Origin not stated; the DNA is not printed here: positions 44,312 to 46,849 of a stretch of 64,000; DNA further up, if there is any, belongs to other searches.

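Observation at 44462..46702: Tandem second full-length RpoD-type sigma factor fused to a histone-H1-like Lys/Ala/Pro tail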

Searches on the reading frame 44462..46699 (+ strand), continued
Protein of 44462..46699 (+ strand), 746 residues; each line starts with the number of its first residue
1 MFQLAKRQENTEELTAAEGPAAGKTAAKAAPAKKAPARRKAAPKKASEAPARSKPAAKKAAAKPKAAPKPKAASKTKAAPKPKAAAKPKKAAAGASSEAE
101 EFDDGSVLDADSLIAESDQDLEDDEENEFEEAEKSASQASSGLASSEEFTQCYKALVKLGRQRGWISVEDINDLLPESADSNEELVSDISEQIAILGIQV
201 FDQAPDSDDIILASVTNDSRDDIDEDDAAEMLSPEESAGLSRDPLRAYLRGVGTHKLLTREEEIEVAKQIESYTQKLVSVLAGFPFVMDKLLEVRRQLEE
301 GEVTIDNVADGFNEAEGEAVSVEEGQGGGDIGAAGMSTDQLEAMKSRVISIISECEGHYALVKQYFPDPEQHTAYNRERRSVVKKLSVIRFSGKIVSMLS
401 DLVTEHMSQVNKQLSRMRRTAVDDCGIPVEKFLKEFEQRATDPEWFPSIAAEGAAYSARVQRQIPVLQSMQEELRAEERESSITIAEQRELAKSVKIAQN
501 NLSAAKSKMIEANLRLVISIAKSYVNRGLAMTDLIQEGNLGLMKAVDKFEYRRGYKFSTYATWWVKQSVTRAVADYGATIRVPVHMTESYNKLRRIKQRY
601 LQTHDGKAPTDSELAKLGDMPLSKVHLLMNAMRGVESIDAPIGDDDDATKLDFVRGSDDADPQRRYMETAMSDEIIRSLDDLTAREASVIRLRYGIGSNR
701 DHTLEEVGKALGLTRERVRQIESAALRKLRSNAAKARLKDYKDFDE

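Call 23: find_homologous_proteins(query=L001:5485-7536:+, max_evalue=1e-10)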
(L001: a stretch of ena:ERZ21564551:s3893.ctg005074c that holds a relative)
Query L001:5485-7536:+ (684 aa): 8000 proteins with E <= 1e-10 among 8000 candidates; the best 120 are listed.
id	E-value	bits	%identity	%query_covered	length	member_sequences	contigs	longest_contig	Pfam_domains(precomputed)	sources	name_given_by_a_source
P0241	0.0e+0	1440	98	100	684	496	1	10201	PF04546.20,PF04545.23,PF00140.26,PF03979.20,PF04542.21,PF04539.23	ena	-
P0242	0.0e+0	1374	95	100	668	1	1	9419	PF04546.20,PF04545.23,PF00140.26,PF03979.20,PF04542.21,PF04539.23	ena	-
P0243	0.0e+0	1318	88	100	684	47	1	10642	PF04546.20,PF04545.23,PF00140.26,PF03979.20,PF04542.21,PF04539.23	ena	-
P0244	0.0e+0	1254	84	100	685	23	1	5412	PF04546.20,PF04545.23,PF00140.26,PF03979.20,PF04542.21,PF04539.23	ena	-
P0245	0.0e+0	1253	84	100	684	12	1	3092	PF04546.20,PF04545.23,PF00140.26,PF03979.20,PF04542.21,PF04539.23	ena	-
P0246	0.0e+0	1239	83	100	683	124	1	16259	PF04546.20,PF04545.23,PF00140.26,PF03979.20,PF04542.21,PF04539.23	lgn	-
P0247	0.0e+0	1235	83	100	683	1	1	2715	PF04546.20,PF04545.23,PF00140.26,PF03979.20,PF04542.21,PF04539.23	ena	-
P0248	0.0e+0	1235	83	100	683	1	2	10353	PF04546.20,PF04545.23,PF00140.26,PF03979.20,PF04542.21,PF04539.23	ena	-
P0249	0.0e+0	1233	82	100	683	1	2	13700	PF04546.20,PF04545.23,PF00140.26,PF03979.20,PF04542.21,PF04539.23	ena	-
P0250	0.0e+0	1232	82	100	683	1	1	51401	PF04546.20,PF04545.23,PF00140.26,PF03979.20,PF04542.21,PF04539.23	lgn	-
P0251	0.0e+0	1232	82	100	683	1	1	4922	PF04546.20,PF04545.23,PF00140.26,PF03979.20,PF04542.21,PF04539.23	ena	-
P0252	0.0e+0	1232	82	100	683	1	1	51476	PF04546.20,PF04545.23,PF00140.26,PF03979.20,PF04542.21,PF04539.23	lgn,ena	-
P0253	0.0e+0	1231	82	100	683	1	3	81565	PF04546.20,PF04545.23,PF00140.26,PF03979.20,PF04542.21,PF04539.23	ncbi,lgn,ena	-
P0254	0.0e+0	1231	82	100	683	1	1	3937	PF04546.20,PF04545.23,PF00140.26,PF03979.20,PF04542.21,PF04539.23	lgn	-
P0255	0.0e+0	1230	82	100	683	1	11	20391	PF04546.20,PF04545.23,PF00140.26,PF03979.20,PF04542.21,PF04539.23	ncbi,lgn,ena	-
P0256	0.0e+0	1230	82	100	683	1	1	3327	PF04546.20,PF04545.23,PF00140.26,PF03979.20,PF04542.21,PF04539.23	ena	-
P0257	0.0e+0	1230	82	100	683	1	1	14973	PF04546.20,PF04545.23,PF00140.26,PF03979.20,PF04542.21,PF04539.23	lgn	-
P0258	0.0e+0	1230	82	100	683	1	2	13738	PF04546.20,PF04545.23,PF00140.26,PF03979.20,PF04542.21,PF04539.23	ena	-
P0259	0.0e+0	1228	82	100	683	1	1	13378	PF04546.20,PF04545.23,PF00140.26,PF03979.20,PF04542.21,PF04539.23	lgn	-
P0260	0.0e+0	1225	82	100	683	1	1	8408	PF04546.20,PF04545.23,PF00140.26,PF03979.20,PF04542.21,PF04539.23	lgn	-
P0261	0.0e+0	1214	82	100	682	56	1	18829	PF04546.20,PF04545.23,PF00140.26,PF03979.20,PF04542.21,PF04539.23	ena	-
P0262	0.0e+0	1213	82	100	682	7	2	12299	PF04546.20,PF04545.23,PF00140.26,PF03979.20,PF04542.21,PF04539.23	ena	-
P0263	0.0e+0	1207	82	99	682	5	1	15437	PF04546.20,PF04545.23,PF00140.26,PF03979.20,PF04542.21,PF04539.23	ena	-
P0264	0.0e+0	1202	82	99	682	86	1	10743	PF04546.20,PF04545.23,PF00140.26,PF03979.20,PF04542.21,PF04539.23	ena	-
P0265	0.0e+0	1176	81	100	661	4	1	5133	PF04546.20,PF04545.23,PF00140.26,PF03979.20,PF04542.21,PF04539.23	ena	-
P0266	0.0e+0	1153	84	92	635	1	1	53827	PF04546.20,PF04545.23,PF00140.26,PF03979.20,PF04542.21,PF04539.23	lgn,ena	-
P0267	0.0e+0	1113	77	99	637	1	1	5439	PF04546.20,PF04545.23,PF00140.26,PF03979.20,PF04542.21,PF04539.23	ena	-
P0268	1.1e-290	984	67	99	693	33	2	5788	PF04546.20,PF04545.23,PF00140.26,PF03979.20,PF04542.21,PF04539.23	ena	-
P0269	6.5e-289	978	67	99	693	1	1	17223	PF04546.20,PF04545.23,PF00140.26,PF03979.20,PF04542.21,PF04539.23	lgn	-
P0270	1.9e-286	970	67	99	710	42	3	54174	PF04546.20,PF04545.23,PF00140.26,PF03979.20,PF04542.21,PF04539.23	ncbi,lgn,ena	-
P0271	2.2e-286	970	66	99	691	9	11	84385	PF04546.20,PF04545.23,PF00140.26,PF03979.20,PF04542.21,PF04539.23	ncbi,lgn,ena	-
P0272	4.8e-277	939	65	99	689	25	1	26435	PF04546.20,PF04545.23,PF00140.26,PF03979.20,PF04542.21,PF04539.23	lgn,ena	-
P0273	1.4e-276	937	64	99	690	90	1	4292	PF04546.20,PF04545.23,PF00140.26,PF03979.20,PF04542.21,PF04539.23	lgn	-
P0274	1.4e-240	818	60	96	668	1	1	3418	PF04546.20,PF04545.23,PF00140.26,PF03979.20,PF04542.21,PF04539.23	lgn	-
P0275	1.7e-238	811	60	96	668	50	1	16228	PF04546.20,PF04545.23,PF00140.26,PF03979.20,PF04542.21,PF04539.23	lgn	-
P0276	1.7e-238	811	60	96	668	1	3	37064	PF04546.20,PF04545.23,PF00140.26,PF03979.20,PF04542.21,PF04539.23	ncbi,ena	-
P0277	2.6e-238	811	60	96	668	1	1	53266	PF04546.20,PF04545.23,PF00140.26,PF03979.20,PF04542.21,PF04539.23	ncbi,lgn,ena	-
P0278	3.9e-238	810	59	95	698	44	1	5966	PF04546.20,PF04545.23,PF00140.26,PF03979.20,PF04542.21,PF04539.23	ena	-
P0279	2.1e-223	762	84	60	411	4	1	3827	PF04546.20,PF04545.23,PF04542.21,PF04539.23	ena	-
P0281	1.2e-170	587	47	94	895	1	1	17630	PF04546.20,PF04545.23,PF00140.26,PF03979.20,PF04542.21,PF04539.23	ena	-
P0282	3.6e-166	573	46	93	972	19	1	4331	PF04546.20,PF04545.23,PF00140.26,PF03979.20,PF04542.21,PF04539.23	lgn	-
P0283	6.1e-165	569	47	89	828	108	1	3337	PF04546.20,PF04545.23,PF00140.26,PF03979.20,PF04542.21,PF04539.23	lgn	-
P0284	1.3e-164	567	45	89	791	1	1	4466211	PF04546.20,PF04545.23,PF00140.26,PF03979.20,PF04542.21,PF04539.23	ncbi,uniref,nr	ncbi:RNA polymerase sigma factor RpoD [Ramlibacter tataouinensis]|uniref:RNA polymerase sigma factor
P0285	1.5e-164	567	47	89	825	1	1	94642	PF04546.20,PF04545.23,PF00140.26,PF03979.20,PF04542.21,PF04539.23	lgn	-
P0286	2.3e-164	567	47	89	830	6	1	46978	PF04546.20,PF04545.23,PF00140.26,PF03979.20,PF04542.21,PF04539.23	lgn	-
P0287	4.2e-164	566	47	89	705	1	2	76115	PF04546.20,PF04545.23,PF00140.26,PF03979.20,PF04542.21,PF04539.23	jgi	-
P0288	4.7e-164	566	44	93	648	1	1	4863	PF04546.20,PF04545.23,PF00140.26,PF03979.20,PF04542.21,PF04539.23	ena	-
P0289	6.8e-164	565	46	89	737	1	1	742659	PF04546.20,PF04545.23,PF00140.26,PF03979.20,PF04542.21,PF04539.23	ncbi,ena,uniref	ncbi:RNA polymerase sigma factor RpoD [Massilia sp. TN1-12]|uniref:RNA polymerase sigma factor RpoD 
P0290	7.0e-164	565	46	89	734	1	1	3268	PF04546.20,PF04545.23,PF00140.26,PF03979.20,PF04542.21,PF04539.23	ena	-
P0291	1.1e-163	564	47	91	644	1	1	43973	PF04546.20,PF04545.23,PF00140.26,PF03979.20,PF04542.21,PF04539.23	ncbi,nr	ncbi:MAG TPA: RNA polymerase sigma factor RpoD [Methylotenera sp.]|nr:RNA polymerase sigma factor Rp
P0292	1.2e-163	564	47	89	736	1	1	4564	PF04546.20,PF04545.23,PF00140.26,PF03979.20,PF04542.21,PF04539.23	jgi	jgi:RNA polymerase primary sigma factor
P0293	1.4e-163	564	47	89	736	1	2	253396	PF04546.20,PF04545.23,PF00140.26,PF03979.20,PF04542.21,PF04539.23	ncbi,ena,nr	nr:RNA polymerase sigma factor RpoD [uncultured Massilia sp.]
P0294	1.6e-163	564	46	89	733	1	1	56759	PF04546.20,PF04545.23,PF00140.26,PF03979.20,PF04542.21,PF04539.23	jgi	jgi:RNA polymerase primary sigma factor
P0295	2.1e-163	563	46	91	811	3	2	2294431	PF04546.20,PF04545.23,PF00140.26,PF03979.20,PF04542.21,PF04539.23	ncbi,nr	ncbi:RNA polymerase sigma factor RpoD [Trinickia caryophylli]|nr:RNA polymerase sigma factor RpoD [T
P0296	2.4e-163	563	44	89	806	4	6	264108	PF04546.20,PF04545.23,PF00140.26,PF03979.20,PF04542.21,PF04539.23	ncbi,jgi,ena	-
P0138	3.5e-163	563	46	93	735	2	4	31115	PF04546.20,PF04545.23,PF00140.26,PF03979.20,PF04542.21,PF04539.23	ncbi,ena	-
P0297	4.7e-163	562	45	93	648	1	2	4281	PF04546.20,PF04545.23,PF00140.26,PF03979.20,PF04542.21,PF04539.23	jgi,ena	-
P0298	6.7e-163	562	46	88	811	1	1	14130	PF04546.20,PF04545.23,PF00140.26,PF03979.20,PF04542.21,PF04539.23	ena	-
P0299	1.5e-162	561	44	93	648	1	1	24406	PF04546.20,PF04545.23,PF00140.26,PF03979.20,PF04542.21,PF04539.23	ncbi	ncbi:MAG: RNA polymerase sigma factor RpoD [Pseudomonadota bacterium]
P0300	1.8e-162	560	45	93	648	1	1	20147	PF04546.20,PF04545.23,PF00140.26,PF03979.20,PF04542.21,PF04539.23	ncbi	-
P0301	2.1e-162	560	46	89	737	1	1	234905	PF04546.20,PF04545.23,PF00140.26,PF03979.20,PF04542.21,PF04539.23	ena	-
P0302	2.3e-162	560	43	94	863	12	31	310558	PF04546.20,PF04545.23,PF00140.26,PF03979.20,PF04542.21,PF04539.23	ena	-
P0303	2.7e-162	560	43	94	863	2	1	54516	PF04546.20,PF04545.23,PF00140.26,PF03979.20,PF04542.21,PF04539.23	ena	-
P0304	2.9e-162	560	44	93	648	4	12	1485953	PF04546.20,PF04545.23,PF00140.26,PF03979.20,PF04542.21,PF04539.23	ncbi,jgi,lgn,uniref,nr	ncbi:RNA polymerase sigma factor RpoD [Methylotenera versatilis]|uniref:RNA polymerase sigma factor 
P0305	3.3e-162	560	46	89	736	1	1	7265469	PF04546.20,PF04545.23,PF00140.26,PF03979.20,PF04542.21,PF04539.23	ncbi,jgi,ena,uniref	ncbi:RNA polymerase sigma factor RpoD [Massilia sp. GER05]|uniref:RNA polymerase sigma factor RpoD n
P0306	3.6e-162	559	46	89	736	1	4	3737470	PF04546.20,PF04545.23,PF00140.26,PF03979.20,PF04542.21,PF04539.23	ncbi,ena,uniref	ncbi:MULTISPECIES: RNA polymerase sigma factor RpoD [unclassified Massilia]|uniref:RNA polymerase si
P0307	4.2e-162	559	45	93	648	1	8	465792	PF04546.20,PF04545.23,PF00140.26,PF03979.20,PF04542.21,PF04539.23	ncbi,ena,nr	ncbi:MAG TPA: RNA polymerase sigma factor RpoD [Methylophilaceae bacterium]|nr:RNA polymerase sigma 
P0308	5.1e-162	559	46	89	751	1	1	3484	PF04546.20,PF04545.23,PF00140.26,PF03979.20,PF04542.21,PF04539.23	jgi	jgi:RNA polymerase primary sigma factor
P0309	5.4e-162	559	44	93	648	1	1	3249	PF04546.20,PF04545.23,PF00140.26,PF03979.20,PF04542.21,PF04539.23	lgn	-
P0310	5.6e-162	559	45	93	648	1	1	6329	PF04546.20,PF04545.23,PF00140.26,PF03979.20,PF04542.21,PF04539.23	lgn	-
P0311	5.9e-162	559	46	89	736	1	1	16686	PF04546.20,PF04545.23,PF00140.26,PF03979.20,PF04542.21,PF04539.23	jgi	jgi:RNA polymerase primary sigma factor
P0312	7.1e-162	558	45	93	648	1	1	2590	PF04546.20,PF04545.23,PF00140.26,PF03979.20,PF04542.21,PF04539.23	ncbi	-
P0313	7.4e-162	558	46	89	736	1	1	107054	PF04546.20,PF04545.23,PF00140.26,PF03979.20,PF04542.21,PF04539.23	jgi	-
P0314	8.2e-162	558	45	93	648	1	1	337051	PF04546.20,PF04545.23,PF00140.26,PF03979.20,PF04542.21,PF04539.23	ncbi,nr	ncbi:MAG: RNA polymerase sigma factor RpoD [Methylophilus sp.]|nr:RNA polymerase sigma factor RpoD [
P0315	8.8e-162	558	46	89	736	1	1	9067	PF04546.20,PF04545.23,PF00140.26,PF03979.20,PF04542.21,PF04539.23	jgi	jgi:RNA polymerase primary sigma factor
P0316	1.1e-161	558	45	89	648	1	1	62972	PF04546.20,PF04545.23,PF00140.26,PF03979.20,PF04542.21,PF04539.23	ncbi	-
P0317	1.2e-161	558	45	89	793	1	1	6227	PF04546.20,PF04545.23,PF00140.26,PF03979.20,PF04542.21,PF04539.23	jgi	-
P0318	1.3e-161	558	43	94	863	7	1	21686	PF04546.20,PF04545.23,PF00140.26,PF03979.20,PF04542.21,PF04539.23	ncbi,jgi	-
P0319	1.3e-161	557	46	89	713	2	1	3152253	PF04546.20,PF04545.23,PF00140.26,PF03979.20,PF04542.21,PF04539.23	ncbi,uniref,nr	ncbi:RNA polymerase sigma factor RpoD [Noviherbaspirillum massiliense]|uniref:RNA polymerase sigma f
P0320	1.3e-161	557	47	89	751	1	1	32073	PF04546.20,PF04545.23,PF00140.26,PF03979.20,PF04542.21,PF04539.23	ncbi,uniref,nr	ncbi:RNA polymerase sigma factor RpoD [Massilia sp. ST3]|uniref:RNA polymerase sigma factor RpoD n=1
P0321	1.6e-161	557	47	89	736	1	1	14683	PF04546.20,PF04545.23,PF00140.26,PF03979.20,PF04542.21,PF04539.23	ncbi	-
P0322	1.6e-161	557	45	93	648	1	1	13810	PF04546.20,PF04545.23,PF00140.26,PF03979.20,PF04542.21,PF04539.23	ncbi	-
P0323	1.7e-161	557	47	89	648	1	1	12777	PF04546.20,PF04545.23,PF00140.26,PF03979.20,PF04542.21,PF04539.23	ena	-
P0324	1.9e-161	557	47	89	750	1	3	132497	PF04546.20,PF04545.23,PF00140.26,PF03979.20,PF04542.21,PF04539.23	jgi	jgi:RNA polymerase primary sigma factor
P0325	2.0e-161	557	47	89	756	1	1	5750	PF04546.20,PF04545.23,PF00140.26,PF03979.20,PF04542.21,PF04539.23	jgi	jgi:RNA polymerase primary sigma factor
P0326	2.1e-161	557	46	89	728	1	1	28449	PF04546.20,PF04545.23,PF00140.26,PF03979.20,PF04542.21,PF04539.23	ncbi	ncbi:MAG: RNA polymerase sigma factor RpoD [Pseudomonadota bacterium]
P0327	2.1e-161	557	47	89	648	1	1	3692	PF04546.20,PF04545.23,PF00140.26,PF03979.20,PF04542.21,PF04539.23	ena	-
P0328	2.3e-161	557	43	94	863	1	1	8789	PF04546.20,PF04545.23,PF00140.26,PF03979.20,PF04542.21,PF04539.23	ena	-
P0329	2.4e-161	557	47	89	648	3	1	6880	PF04546.20,PF04545.23,PF00140.26,PF03979.20,PF04542.21,PF04539.23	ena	-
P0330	2.4e-161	557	47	89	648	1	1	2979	PF04546.20,PF04545.23,PF00140.26,PF03979.20,PF04542.21,PF04539.23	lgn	-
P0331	2.4e-161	557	47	89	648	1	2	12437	PF04546.20,PF04545.23,PF00140.26,PF03979.20,PF04542.21,PF04539.23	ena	-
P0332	2.6e-161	557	42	93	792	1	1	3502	PF04546.20,PF04545.23,PF00140.26,PF03979.20,PF04542.21,PF04539.23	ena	-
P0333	2.9e-161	556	44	93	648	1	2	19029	PF04546.20,PF04545.23,PF00140.26,PF03979.20,PF04542.21,PF04539.23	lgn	-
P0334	3.1e-161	556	46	89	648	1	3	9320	PF04546.20,PF04545.23,PF00140.26,PF03979.20,PF04542.21,PF04539.23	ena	-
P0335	3.2e-161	556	47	89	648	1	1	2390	PF04546.20,PF04545.23,PF00140.26,PF03979.20,PF04542.21,PF04539.23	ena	-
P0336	3.3e-161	556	46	89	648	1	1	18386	PF04546.20,PF04545.23,PF00140.26,PF03979.20,PF04542.21,PF04539.23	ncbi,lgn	ncbi:MAG: RNA polymerase sigma factor RpoD [Methylotenera sp.]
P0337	4.0e-161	556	47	89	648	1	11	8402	PF04546.20,PF04545.23,PF00140.26,PF03979.20,PF04542.21,PF04539.23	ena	-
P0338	4.0e-161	556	45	89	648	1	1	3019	PF04546.20,PF04545.23,PF00140.26,PF03979.20,PF04542.21,PF04539.23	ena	-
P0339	4.0e-161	556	46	89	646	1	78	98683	PF04546.20,PF04545.23,PF00140.26,PF03979.20,PF04542.21,PF04539.23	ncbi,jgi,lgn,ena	ncbi:MAG: polymerase, sigma 70 [Pseudomonadota bacterium]|jgi:RNA polymerase primary sigma factor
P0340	4.7e-161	556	46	89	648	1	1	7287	PF04546.20,PF04545.23,PF00140.26,PF03979.20,PF04542.21,PF04539.23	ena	-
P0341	5.2e-161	556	46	89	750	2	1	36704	PF04546.20,PF04545.23,PF00140.26,PF03979.20,PF04542.21,PF04539.23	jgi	jgi:RNA polymerase primary sigma factor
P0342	6.0e-161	555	47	89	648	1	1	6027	PF04546.20,PF04545.23,PF00140.26,PF03979.20,PF04542.21,PF04539.23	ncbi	-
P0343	6.7e-161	555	44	89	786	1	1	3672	PF04546.20,PF04545.23,PF00140.26,PF03979.20,PF04542.21,PF04539.23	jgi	-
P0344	6.7e-161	555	43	93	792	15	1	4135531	PF04546.20,PF04545.23,PF00140.26,PF03979.20,PF04542.21,PF04539.23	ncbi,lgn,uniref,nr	ncbi:RNA polymerase sigma factor RpoD [Acidovorax sp. 210-6]|uniref:RNA polymerase sigma factor RpoD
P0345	7.0e-161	555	47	89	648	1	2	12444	PF04546.20,PF04545.23,PF00140.26,PF03979.20,PF04542.21,PF04539.23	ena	-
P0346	8.0e-161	555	46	86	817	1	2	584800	PF04546.20,PF04545.23,PF00140.26,PF03979.20,PF04542.21,PF04539.23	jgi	jgi:RNA polymerase primary sigma factor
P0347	8.2e-161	555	47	89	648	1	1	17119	PF04546.20,PF04545.23,PF00140.26,PF03979.20,PF04542.21,PF04539.23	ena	-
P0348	8.3e-161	555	45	89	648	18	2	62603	PF04546.20,PF04545.23,PF00140.26,PF03979.20,PF04542.21,PF04539.23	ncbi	-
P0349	8.5e-161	555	47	89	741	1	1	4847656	PF04546.20,PF04545.23,PF00140.26,PF03979.20,PF04542.21,PF04539.23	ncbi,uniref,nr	ncbi:RNA polymerase sigma factor RpoD [Noviherbaspirillum denitrificans]|uniref:RNA polymerase sigma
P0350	8.7e-161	555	47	89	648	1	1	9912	PF04546.20,PF04545.23,PF00140.26,PF03979.20,PF04542.21,PF04539.23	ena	-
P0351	8.9e-161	555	43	93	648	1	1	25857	PF04546.20,PF04545.23,PF00140.26,PF03979.20,PF04542.21,PF04539.23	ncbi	-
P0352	9.2e-161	555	45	91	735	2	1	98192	PF04546.20,PF04545.23,PF00140.26,PF03979.20,PF04542.21,PF04539.23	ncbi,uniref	ncbi:RNA polymerase sigma factor RpoD [Trinickia sp.]|uniref:RNA polymerase sigma factor RpoD n=1 Ta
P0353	9.5e-161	555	47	89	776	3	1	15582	PF04546.20,PF04545.23,PF00140.26,PF03979.20,PF04542.21,PF04539.23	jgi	-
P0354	9.7e-161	555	46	89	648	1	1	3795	PF04546.20,PF04545.23,PF00140.26,PF03979.20,PF04542.21,PF04539.23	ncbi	-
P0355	1.0e-160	555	46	89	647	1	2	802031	PF04546.20,PF04545.23,PF00140.26,PF03979.20,PF04542.21,PF04539.23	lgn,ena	-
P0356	1.0e-160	555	47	89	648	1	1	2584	PF04546.20,PF04545.23,PF00140.26,PF03979.20,PF04542.21,PF04539.23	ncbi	-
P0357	1.1e-160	554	47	89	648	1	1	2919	PF04546.20,PF04545.23,PF00140.26,PF03979.20,PF04542.21,PF04539.23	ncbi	-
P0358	1.1e-160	554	46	91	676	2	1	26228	PF04546.20,PF04545.23,PF00140.26,PF03979.20,PF04542.21,PF04539.23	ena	-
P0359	1.2e-160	554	46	90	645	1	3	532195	PF04546.20,PF04545.23,PF00140.26,PF03979.20,PF04542.21,PF04539.23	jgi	-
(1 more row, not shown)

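Call 26: find_encoding_contigs(protein=P0285, flank=10000, max_places=2)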
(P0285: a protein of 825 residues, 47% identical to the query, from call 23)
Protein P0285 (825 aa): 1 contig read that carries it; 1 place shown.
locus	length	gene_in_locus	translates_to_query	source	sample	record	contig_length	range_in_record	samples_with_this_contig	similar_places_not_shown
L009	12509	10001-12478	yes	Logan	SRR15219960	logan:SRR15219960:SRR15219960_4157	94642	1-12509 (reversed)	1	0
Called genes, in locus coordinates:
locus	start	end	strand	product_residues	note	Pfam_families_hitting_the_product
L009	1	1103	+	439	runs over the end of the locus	PF00324:AA_permease, PF13520:AA_permease_2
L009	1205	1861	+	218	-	PF00551:Formyl_trans_N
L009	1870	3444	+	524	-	PF22458:RsmF-B_ferredox, PF01189:Methyltr_RsmB-F, PF01209:Ubie_methyltran (faint), PF13847:Methyltransf_31 (weak)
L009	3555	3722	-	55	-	PF00471:Ribosomal_L33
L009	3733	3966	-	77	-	PF00830:Ribosomal_L28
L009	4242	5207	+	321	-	PF02401:LYTB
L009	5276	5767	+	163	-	PF04073:tRNA_edit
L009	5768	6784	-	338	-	PF00814:TsaD, PF22521:HypF_C_2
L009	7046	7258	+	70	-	PF01165:Ribosomal_S21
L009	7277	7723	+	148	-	PF09424:YqeY, PF02637:GatB_Yqey (faint)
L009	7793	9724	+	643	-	PF01807:Zn_ribbon_DnaG, PF08275:DNAG_N, PF01751:Toprim, PF13155:Toprim_2, PF13662:Toprim_4, PF10410:DnaB_bind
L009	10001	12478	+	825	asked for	PF03979:Sigma70_r1_1, PF00140:Sigma70_r1_2, PF04546:Sigma70_ner, PF04542:Sigma70_r2, PF04539:Sigma70_r3, PF04545:Sigma70_r4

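Call 27: find_encoding_contigs(protein=P0282, flank=10000, max_places=2)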
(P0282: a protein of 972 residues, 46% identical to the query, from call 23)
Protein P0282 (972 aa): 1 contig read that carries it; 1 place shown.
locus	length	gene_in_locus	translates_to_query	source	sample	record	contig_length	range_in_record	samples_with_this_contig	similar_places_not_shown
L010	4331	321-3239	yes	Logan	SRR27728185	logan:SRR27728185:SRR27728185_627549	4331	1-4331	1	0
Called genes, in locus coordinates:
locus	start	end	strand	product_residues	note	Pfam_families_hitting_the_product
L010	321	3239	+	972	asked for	PF03979:Sigma70_r1_1, PF00140:Sigma70_r1_2, PF04546:Sigma70_ner, PF04542:Sigma70_r2, PF04539:Sigma70_r3, PF04545:Sigma70_r4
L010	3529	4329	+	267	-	?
